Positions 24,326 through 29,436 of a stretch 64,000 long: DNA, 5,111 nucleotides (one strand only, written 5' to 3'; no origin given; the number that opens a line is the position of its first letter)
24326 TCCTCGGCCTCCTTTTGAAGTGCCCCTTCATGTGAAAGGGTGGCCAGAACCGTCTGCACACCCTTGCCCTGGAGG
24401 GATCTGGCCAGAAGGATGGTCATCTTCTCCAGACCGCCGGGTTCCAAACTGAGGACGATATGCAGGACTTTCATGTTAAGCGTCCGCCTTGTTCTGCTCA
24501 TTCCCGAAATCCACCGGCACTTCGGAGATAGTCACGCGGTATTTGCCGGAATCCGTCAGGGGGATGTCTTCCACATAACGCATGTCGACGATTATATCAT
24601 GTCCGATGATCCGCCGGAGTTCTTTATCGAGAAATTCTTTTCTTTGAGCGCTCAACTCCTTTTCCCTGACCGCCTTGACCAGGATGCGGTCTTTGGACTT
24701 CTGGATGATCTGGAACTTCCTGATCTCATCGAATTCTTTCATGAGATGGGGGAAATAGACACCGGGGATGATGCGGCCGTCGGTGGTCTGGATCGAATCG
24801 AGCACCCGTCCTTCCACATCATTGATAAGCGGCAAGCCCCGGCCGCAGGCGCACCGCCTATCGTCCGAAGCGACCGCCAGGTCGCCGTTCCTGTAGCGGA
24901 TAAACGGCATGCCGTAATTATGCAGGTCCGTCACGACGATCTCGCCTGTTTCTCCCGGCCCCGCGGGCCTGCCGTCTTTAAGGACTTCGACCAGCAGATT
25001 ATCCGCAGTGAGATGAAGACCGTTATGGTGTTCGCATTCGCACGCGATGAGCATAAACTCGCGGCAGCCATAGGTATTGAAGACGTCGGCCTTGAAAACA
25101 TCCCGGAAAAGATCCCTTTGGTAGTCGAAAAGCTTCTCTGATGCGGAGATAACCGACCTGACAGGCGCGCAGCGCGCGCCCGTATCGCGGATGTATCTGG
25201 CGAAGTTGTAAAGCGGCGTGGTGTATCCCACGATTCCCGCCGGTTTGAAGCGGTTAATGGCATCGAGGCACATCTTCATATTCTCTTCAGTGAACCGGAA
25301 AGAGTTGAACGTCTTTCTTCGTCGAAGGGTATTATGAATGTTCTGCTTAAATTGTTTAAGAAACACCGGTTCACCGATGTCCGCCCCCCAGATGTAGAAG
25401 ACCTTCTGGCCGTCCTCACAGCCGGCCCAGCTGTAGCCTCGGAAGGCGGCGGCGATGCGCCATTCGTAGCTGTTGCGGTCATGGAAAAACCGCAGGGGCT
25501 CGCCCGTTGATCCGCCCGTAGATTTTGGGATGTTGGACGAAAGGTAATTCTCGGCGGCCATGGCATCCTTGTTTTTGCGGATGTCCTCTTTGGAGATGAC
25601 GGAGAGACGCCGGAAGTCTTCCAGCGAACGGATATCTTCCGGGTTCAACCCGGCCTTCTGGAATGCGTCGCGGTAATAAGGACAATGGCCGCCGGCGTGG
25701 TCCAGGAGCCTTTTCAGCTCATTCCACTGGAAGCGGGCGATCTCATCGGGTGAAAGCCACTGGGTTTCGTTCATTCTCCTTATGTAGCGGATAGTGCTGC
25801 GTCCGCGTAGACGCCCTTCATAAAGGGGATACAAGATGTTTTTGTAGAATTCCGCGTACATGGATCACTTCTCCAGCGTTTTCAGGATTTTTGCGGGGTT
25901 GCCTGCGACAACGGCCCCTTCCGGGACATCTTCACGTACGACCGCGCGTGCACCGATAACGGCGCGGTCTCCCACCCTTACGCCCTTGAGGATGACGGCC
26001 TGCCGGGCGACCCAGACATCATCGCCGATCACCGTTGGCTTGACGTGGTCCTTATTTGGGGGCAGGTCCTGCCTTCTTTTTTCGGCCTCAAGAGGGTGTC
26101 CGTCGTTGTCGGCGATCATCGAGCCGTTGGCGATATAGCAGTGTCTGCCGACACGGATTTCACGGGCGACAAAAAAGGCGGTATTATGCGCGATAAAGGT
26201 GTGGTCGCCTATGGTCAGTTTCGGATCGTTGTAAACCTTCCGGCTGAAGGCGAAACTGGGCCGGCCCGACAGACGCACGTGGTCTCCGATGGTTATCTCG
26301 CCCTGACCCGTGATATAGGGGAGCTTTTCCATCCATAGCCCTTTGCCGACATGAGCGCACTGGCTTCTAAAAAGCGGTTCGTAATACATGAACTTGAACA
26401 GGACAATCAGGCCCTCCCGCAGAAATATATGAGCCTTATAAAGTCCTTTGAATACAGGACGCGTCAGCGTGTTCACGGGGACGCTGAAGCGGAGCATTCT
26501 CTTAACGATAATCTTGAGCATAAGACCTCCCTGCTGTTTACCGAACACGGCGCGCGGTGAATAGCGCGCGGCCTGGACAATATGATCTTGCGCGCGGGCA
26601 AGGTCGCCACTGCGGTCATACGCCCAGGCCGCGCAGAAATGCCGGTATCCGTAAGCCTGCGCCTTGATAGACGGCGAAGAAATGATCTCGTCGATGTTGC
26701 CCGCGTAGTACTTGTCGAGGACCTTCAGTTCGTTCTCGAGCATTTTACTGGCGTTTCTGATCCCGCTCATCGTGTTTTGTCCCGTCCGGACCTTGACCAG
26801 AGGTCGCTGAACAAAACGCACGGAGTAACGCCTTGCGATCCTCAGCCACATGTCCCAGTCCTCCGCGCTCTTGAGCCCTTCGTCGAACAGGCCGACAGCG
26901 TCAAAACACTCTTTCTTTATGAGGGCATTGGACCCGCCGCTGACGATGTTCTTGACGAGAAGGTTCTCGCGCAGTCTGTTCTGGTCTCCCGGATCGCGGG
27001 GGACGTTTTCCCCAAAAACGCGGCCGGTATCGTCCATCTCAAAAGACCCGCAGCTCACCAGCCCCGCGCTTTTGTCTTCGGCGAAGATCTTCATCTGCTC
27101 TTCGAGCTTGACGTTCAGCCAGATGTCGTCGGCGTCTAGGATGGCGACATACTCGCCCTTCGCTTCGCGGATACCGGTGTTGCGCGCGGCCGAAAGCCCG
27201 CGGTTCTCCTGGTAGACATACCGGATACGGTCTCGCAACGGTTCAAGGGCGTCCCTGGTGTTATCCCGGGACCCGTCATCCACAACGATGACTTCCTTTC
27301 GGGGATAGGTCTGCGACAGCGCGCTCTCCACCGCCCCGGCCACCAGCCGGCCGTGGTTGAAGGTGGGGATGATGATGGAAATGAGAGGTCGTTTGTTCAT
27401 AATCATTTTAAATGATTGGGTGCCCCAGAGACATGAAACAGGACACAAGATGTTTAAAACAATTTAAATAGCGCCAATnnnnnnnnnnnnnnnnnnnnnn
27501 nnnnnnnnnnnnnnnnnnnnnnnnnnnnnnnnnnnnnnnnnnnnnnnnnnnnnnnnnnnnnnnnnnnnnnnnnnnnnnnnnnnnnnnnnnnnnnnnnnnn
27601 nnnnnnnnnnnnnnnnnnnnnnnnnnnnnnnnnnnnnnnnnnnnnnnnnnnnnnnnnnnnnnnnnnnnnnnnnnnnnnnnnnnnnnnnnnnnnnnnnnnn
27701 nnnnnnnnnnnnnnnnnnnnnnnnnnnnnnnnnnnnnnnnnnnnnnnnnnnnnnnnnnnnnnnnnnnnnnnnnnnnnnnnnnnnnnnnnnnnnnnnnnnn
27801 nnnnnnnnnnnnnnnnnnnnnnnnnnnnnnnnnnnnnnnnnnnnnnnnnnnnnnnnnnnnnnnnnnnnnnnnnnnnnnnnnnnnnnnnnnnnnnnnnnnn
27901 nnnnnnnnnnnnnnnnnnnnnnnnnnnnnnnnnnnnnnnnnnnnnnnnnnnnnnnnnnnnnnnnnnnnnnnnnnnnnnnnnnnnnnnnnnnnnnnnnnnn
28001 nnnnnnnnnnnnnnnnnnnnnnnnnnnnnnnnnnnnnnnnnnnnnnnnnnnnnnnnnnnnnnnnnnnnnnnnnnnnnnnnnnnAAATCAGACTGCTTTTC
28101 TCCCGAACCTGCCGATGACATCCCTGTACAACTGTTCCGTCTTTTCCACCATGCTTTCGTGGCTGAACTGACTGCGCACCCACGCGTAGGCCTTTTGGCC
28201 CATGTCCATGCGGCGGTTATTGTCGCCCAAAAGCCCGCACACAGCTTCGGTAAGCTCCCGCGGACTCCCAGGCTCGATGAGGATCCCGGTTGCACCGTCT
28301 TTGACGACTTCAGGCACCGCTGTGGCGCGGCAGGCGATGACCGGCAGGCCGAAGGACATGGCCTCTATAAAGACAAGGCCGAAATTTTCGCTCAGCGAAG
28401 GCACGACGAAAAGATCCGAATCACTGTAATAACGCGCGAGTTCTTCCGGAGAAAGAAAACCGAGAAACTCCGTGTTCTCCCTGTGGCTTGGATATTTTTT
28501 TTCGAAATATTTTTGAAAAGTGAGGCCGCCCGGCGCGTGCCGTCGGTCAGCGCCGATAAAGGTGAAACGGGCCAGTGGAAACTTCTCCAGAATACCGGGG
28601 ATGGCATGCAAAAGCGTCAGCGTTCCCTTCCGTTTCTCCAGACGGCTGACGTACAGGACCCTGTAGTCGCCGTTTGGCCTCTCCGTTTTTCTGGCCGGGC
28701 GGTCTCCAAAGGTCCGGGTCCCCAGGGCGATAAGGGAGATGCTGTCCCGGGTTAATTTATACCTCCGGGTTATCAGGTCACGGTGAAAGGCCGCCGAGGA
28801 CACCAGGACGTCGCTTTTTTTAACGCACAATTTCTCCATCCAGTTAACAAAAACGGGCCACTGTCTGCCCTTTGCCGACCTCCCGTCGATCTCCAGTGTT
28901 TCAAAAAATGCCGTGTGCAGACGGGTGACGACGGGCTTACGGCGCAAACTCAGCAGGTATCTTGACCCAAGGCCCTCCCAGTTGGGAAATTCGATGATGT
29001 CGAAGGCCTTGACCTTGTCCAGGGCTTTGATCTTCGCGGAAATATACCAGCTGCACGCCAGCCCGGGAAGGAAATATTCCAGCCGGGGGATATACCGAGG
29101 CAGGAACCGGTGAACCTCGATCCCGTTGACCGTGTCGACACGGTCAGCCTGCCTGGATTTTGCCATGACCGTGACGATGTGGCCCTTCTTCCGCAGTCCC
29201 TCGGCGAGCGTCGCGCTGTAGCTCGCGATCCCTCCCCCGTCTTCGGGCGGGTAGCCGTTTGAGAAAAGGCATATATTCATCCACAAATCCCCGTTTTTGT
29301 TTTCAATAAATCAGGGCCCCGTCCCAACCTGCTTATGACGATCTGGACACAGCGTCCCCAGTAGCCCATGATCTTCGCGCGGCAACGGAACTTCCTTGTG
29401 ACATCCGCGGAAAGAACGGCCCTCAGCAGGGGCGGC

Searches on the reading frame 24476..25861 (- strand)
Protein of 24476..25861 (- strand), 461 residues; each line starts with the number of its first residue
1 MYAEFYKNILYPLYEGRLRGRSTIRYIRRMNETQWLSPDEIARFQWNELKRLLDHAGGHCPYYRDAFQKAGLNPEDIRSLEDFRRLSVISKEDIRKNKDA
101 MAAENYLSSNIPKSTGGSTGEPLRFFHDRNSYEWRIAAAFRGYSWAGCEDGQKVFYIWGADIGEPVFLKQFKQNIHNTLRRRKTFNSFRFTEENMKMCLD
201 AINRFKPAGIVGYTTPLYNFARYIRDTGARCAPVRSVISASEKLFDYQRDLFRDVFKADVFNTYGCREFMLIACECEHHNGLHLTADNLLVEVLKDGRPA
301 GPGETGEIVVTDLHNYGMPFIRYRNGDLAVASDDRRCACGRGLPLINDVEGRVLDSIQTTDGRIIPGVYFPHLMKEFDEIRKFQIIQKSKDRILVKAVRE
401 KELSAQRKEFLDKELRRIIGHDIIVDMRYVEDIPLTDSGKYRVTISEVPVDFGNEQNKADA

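Call 16: search_protein_families(library=pfam, proteins=[window:24476-25861:-], max_evalue=0.001)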
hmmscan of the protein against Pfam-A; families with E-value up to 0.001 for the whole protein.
window:24476-25861:- (461 aa): 1 family
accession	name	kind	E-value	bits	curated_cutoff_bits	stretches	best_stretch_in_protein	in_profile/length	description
PF00501.34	AMP-binding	-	0.00012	21.4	29.9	1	193-310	243-374/384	AMP-binding enzyme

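Call 61: search_protein_families(library=ncbifam, proteins=[window:24476-25861:-], max_evalue=0.001)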
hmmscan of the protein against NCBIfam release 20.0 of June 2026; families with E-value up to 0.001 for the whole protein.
window:24476-25861:- (461 aa): 7 families
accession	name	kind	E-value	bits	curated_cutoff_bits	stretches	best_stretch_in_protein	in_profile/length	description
NF045666.1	DVU1553_fam_AMP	equivalog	4.7e-45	154.1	300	1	33-353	15-331/331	DVU_1553 family AMP-dependent CoA ligase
NF053551.1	FlxY_rubin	equivalog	5.1e-38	130.9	520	1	36-412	4-385/424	flexirubin biosynthesis putative acyl-CoA ligase FlxY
NF041878.1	paak_haloarch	equivalog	2.1e-30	105.7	700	1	31-412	3-387/427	phenylacetate--CoA ligase PaaK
TIGR03335.1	F390_ftsA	equivalog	1.5e-25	89.8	458.7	1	48-342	21-319/445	coenzyme F390 synthetase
TIGR02155.1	PA_CoA_ligase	equivalog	2.7e-24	85.5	646.3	1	36-385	3-349/422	phenylacetate--CoA ligase PaaK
TIGR02304.1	aden_form_hyp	equivalog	2.2e-19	69.7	251.9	1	173-409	154-389/430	F390 synthetase-related protein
NF041217.1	BagE_FevW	exception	1e-12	47.8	800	1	232-355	192-313/424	bagremycin/ferroverdin synthetase BagE/FevW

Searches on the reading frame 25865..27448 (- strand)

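Call 16: search_protein_families(library=pfam, proteins=[window:25865-27448:-], max_evalue=0.001)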
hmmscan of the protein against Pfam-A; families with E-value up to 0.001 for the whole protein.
window:25865-27448:- (527 aa): 6 families
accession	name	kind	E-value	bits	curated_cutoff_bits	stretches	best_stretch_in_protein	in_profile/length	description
PF00535.33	Glycos_transf_2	-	2.2e-35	122.5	23.3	1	24-183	1-165/168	Glycosyl transferase family 2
PF10111.15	Glyco_tranf_2_2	-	6.1e-21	75.6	27.3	1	24-211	1-206/276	Glycosyltransferase like family 2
PF13641.12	Glyco_tranf_2_3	-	4.9e-18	66.4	27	1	23-207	3-197/230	Glycosyltransferase like family 2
PF00132.30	Hexapep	-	1e-13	50.7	27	1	471-505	1-35/36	Bacterial transferase hexapeptide (six repeats)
PF13632.12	Glyco_trans_2_3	-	1.3e-05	25.6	27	1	101-225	2-128/198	Glycosyl transferase family group 2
PF14602.12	Hexapep_2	-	4.8e-05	23.4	27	0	471-500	1-28/34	Hexapeptide repeat of succinyl-transferase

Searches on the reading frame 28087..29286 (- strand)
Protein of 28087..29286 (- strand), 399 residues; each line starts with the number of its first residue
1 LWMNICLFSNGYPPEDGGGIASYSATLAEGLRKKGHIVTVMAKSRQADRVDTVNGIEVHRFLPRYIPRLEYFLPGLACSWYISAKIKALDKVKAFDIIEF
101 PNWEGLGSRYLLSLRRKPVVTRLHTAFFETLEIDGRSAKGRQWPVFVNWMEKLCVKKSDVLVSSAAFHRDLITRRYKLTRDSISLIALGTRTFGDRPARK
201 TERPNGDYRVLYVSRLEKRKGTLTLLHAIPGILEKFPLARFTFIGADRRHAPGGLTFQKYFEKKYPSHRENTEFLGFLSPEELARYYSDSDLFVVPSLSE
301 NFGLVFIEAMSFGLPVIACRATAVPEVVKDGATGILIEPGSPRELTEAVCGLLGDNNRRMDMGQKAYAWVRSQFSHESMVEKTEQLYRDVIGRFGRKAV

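Call 16: search_protein_families(library=pfam, proteins=[window:28087-29286:-], max_evalue=0.001)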
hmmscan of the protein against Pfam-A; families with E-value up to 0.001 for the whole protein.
window:28087-29286:- (399 aa): 6 families
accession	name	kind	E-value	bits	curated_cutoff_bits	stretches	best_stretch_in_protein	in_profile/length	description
PF00534.26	Glycos_transf_1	-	2e-36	125.6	26.4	1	199-369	7-172/172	Glycosyl transferases group 1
PF13692.12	Glyco_trans_1_4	-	4.5e-33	114.9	27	1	209-355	3-142/142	Glycosyl transferases group 1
PF13439.12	Glyco_transf_4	-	1.1e-15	58.5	28.5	1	18-189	2-165/170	Glycosyltransferase Family 4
PF13579.12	Glyco_trans_4_4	-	9.4e-12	46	29.7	1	18-189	1-158/158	Glycosyl transferase 4-like domain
PF20706.3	GT4-conflict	-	1.5e-10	41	26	1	188-322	179-314/385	Family 4 Glycosyltransferase in conflict systems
PF13524.12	Glyco_trans_1_2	-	7e-08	33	25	1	239-382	15-141/144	Glycosyl transferase-like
